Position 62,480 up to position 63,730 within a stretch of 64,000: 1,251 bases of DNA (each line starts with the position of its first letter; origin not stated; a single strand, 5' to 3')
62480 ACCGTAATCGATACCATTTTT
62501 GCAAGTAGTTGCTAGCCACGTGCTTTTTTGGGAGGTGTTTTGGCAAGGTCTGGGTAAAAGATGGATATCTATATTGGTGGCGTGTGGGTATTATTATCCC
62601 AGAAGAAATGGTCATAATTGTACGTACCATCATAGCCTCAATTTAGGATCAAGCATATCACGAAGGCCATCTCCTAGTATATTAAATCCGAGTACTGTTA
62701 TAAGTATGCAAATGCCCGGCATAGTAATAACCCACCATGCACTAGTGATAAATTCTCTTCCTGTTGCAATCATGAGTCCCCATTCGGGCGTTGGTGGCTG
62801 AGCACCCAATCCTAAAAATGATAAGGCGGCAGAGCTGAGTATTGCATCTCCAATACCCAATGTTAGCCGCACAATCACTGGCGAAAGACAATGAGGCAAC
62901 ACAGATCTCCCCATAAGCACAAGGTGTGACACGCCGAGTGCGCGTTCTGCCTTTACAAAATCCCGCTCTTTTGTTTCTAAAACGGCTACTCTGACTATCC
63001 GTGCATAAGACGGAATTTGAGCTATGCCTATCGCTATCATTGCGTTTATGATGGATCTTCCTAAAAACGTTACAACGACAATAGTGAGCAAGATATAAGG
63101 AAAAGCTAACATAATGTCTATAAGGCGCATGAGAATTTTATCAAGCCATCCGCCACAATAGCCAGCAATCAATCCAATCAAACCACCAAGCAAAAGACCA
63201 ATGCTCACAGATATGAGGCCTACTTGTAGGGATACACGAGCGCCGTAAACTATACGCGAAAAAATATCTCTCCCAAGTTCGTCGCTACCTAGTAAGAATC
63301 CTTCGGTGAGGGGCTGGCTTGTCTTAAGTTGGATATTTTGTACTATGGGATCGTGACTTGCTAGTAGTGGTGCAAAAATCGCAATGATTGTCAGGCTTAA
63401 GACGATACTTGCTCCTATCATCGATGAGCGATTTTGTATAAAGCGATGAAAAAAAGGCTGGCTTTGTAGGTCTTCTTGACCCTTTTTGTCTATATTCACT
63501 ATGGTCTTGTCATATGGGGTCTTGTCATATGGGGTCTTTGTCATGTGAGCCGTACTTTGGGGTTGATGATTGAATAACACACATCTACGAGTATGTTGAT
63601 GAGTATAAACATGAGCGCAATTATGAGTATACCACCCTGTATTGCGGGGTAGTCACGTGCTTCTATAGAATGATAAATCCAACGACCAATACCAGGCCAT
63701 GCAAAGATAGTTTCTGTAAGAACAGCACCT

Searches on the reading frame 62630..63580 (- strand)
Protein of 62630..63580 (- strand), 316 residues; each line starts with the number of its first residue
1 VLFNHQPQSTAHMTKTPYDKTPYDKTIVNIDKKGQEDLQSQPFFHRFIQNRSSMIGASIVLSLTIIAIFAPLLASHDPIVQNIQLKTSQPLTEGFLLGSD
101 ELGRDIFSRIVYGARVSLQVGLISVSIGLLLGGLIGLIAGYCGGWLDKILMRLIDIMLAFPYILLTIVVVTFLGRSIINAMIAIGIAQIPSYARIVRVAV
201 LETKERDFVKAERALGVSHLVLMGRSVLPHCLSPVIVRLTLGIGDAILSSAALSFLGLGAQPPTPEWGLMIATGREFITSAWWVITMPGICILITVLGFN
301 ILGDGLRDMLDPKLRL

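Call 37: search_protein_families(library=pfam, proteins=[window:62630-63580:-], max_evalue=0.00001)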
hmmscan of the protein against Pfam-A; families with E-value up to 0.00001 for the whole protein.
window:62630-63580:- (316 aa): 2 families
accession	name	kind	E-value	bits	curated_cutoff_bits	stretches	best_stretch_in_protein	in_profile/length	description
PF00528.27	BPD_transp_1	-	8.8e-32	110.8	26.4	1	132-315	1-183/184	Binding-protein-dependent transport system inner membrane component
PF12911.12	OppC_N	-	2.7e-10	40.4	23.9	1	42-86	5-48/53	N-terminal TM domain of oligopeptide transport permease C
